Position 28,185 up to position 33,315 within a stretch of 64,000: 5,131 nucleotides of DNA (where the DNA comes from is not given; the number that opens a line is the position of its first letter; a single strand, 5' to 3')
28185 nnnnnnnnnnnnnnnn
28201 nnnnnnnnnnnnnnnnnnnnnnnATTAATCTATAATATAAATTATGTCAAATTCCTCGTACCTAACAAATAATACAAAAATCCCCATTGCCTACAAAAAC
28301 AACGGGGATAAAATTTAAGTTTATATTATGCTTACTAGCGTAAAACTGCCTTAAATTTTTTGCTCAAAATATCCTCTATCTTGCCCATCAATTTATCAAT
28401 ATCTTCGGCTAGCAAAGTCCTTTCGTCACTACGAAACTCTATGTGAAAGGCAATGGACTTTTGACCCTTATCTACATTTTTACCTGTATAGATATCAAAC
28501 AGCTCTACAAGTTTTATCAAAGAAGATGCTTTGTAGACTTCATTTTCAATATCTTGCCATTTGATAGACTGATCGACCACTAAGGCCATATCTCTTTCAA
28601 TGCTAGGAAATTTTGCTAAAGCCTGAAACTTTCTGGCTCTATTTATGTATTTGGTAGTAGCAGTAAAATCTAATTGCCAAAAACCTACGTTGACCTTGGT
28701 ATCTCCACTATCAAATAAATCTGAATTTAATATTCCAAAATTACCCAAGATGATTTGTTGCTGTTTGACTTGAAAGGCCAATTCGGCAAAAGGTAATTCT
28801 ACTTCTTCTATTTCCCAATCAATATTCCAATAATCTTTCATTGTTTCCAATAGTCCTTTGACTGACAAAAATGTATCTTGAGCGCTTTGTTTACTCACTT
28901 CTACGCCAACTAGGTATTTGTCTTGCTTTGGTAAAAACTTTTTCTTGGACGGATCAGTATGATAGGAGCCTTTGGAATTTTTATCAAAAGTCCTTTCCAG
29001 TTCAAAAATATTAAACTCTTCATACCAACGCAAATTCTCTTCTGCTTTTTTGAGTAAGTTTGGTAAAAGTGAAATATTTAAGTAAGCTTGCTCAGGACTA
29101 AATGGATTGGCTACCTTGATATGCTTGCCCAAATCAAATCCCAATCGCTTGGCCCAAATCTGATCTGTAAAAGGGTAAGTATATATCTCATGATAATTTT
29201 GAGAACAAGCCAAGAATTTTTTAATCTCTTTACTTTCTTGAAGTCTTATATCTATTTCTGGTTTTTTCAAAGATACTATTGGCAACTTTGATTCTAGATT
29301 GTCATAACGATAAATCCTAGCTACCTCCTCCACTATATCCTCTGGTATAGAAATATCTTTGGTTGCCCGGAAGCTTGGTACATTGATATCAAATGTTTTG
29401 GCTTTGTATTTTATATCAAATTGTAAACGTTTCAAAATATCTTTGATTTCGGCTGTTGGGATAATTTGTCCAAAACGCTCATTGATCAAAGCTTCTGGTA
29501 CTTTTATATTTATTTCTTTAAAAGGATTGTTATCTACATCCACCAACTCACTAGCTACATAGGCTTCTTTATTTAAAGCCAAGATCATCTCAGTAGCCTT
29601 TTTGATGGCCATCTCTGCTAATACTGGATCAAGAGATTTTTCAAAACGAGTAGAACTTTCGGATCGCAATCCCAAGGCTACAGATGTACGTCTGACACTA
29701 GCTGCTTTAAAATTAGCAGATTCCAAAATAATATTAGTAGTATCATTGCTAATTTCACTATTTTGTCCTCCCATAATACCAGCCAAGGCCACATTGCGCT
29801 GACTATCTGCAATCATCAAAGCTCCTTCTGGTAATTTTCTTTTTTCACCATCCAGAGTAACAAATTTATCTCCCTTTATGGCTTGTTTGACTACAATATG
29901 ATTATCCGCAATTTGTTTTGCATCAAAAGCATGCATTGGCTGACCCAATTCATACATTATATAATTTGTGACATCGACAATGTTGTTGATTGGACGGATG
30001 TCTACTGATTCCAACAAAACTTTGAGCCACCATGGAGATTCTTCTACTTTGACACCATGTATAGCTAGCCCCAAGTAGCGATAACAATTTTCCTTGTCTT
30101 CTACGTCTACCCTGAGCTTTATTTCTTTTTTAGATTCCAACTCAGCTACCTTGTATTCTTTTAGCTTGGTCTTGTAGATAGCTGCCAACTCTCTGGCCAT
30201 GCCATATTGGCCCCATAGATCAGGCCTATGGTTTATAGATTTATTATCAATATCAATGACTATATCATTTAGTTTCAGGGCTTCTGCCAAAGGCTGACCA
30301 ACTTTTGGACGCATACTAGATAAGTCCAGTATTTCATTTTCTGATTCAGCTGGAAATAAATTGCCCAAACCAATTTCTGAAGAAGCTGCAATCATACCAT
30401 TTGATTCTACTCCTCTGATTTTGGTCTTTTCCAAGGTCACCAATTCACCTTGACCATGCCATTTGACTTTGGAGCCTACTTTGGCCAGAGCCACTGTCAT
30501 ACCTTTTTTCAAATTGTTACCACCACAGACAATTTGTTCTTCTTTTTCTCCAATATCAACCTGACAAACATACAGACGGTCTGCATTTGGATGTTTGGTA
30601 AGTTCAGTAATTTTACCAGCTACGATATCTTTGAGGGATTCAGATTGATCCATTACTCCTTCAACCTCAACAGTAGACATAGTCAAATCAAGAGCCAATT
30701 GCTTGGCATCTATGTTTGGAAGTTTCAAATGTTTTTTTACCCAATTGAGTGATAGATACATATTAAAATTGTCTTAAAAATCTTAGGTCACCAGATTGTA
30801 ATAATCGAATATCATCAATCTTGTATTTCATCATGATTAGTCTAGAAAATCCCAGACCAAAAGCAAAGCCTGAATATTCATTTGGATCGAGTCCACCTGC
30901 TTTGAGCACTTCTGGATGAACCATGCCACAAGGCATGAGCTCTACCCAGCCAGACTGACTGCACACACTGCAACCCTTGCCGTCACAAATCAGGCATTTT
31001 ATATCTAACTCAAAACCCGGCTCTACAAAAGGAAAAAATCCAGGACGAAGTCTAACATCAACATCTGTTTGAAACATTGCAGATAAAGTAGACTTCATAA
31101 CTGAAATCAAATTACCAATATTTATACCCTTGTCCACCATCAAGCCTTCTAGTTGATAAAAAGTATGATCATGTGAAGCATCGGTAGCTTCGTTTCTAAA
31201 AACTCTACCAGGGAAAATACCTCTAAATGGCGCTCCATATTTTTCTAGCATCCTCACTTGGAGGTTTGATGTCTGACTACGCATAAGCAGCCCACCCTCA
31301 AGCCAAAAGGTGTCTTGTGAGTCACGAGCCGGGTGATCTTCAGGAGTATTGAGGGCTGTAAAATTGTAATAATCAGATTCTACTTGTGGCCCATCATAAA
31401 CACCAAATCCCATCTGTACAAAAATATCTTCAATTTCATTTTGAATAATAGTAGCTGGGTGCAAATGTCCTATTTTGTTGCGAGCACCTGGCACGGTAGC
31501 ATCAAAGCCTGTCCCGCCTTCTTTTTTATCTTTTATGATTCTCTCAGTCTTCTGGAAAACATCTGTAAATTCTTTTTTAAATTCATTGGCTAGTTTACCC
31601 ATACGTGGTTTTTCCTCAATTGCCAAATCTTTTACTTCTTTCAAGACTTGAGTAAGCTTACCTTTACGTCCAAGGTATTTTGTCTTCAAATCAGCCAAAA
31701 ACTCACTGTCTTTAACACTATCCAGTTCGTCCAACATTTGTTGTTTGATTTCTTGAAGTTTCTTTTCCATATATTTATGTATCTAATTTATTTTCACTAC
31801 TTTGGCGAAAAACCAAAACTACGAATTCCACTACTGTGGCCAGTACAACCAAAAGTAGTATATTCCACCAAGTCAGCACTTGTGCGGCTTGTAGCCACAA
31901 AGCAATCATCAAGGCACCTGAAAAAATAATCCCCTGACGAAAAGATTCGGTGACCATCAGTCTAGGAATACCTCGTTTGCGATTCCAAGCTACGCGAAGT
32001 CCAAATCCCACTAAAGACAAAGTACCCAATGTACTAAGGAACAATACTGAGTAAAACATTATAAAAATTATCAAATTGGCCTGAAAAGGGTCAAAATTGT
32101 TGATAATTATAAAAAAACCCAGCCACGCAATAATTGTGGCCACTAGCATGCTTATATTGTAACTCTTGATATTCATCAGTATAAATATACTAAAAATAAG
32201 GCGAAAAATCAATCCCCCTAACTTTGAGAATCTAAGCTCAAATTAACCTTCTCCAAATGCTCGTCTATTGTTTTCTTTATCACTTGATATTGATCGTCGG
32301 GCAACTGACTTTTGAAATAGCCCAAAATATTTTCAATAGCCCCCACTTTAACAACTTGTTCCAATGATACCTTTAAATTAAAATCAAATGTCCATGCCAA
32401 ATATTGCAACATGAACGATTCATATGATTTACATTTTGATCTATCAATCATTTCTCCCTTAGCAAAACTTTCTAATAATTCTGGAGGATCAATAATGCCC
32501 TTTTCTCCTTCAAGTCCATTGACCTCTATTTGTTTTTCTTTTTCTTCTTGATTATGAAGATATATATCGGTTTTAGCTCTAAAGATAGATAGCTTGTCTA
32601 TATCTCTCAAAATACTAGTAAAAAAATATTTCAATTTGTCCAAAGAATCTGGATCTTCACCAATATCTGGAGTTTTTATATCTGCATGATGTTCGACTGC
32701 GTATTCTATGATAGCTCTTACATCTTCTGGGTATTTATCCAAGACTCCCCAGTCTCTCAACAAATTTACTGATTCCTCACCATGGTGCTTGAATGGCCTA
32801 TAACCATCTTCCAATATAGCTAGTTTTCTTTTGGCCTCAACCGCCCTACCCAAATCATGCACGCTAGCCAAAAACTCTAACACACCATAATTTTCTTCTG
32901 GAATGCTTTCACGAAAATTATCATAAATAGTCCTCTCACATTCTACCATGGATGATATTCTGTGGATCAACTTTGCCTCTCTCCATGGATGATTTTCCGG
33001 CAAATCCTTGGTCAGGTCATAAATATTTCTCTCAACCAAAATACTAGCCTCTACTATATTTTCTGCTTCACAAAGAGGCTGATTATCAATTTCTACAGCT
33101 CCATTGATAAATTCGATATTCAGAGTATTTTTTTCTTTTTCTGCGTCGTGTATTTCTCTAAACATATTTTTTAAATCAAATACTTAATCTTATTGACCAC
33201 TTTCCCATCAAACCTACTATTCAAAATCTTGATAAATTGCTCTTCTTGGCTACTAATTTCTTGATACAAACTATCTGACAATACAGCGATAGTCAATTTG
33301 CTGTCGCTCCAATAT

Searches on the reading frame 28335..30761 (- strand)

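Call 53: search_protein_families(library=pfam, proteins=[window:28335-30761:-], max_evalue=0.00001)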
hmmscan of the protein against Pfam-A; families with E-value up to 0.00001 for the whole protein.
window:28335-30761:- (808 aa): 5 families
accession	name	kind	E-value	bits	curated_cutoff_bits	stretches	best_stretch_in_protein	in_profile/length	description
PF03483.22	B3_4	-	1.3e-63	214.2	29.3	1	226-396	2-172/174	B3/4 domain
PF03147.19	FDX-ACB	-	7.7e-27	94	31.1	1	717-808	2-94/94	Ferredoxin-fold anticodon binding domain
PF17759.6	tRNA_synthFbeta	-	1.3e-19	71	22.4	1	490-698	2-213/214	Phenylalanyl tRNA synthetase beta chain CLM domain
PF03484.21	B5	-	3.2e-17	62.9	28.6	1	419-486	1-67/67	tRNA synthetase B5 domain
PF01588.26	tRNA_bind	-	1e-16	61.3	27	1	46-134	1-81/96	Putative tRNA binding domain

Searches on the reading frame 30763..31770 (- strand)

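Call 86: search_protein_families(library=pfam, proteins=[window:30763-31770:-], max_evalue=0.0001)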
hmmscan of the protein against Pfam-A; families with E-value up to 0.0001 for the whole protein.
window:30763-31770:- (335 aa): 2 families
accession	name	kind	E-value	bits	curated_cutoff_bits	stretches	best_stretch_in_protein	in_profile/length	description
PF01409.25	tRNA-synt_2d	-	1.1e-88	297.3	19.8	1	89-335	2-246/246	tRNA synthetases class II core domain (F)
PF02912.23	Phe_tRNA-synt_N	-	3.7e-16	59.3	22.3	1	21-83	2-64/69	Aminoacyl tRNA synthetase class II, N-terminal domain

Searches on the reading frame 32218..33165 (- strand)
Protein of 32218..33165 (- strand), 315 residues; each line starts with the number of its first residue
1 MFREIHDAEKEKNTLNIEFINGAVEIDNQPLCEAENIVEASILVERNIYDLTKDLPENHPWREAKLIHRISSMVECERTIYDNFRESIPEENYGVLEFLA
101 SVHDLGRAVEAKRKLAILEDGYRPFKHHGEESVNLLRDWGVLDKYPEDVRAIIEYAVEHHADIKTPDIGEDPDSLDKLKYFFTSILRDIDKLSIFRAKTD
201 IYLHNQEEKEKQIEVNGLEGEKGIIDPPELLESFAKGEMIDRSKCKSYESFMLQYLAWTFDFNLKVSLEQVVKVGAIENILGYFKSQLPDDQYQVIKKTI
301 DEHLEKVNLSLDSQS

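Call 86: search_protein_families(library=pfam, proteins=[window:32218-33165:-], max_evalue=0.0001)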
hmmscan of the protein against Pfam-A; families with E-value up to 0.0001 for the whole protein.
window:32218-33165:- (315 aa): 1 family
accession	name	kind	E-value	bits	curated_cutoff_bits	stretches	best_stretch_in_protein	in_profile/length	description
PF01966.28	HD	-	2.6e-07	31.4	22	1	58-163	3-89/116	HD domain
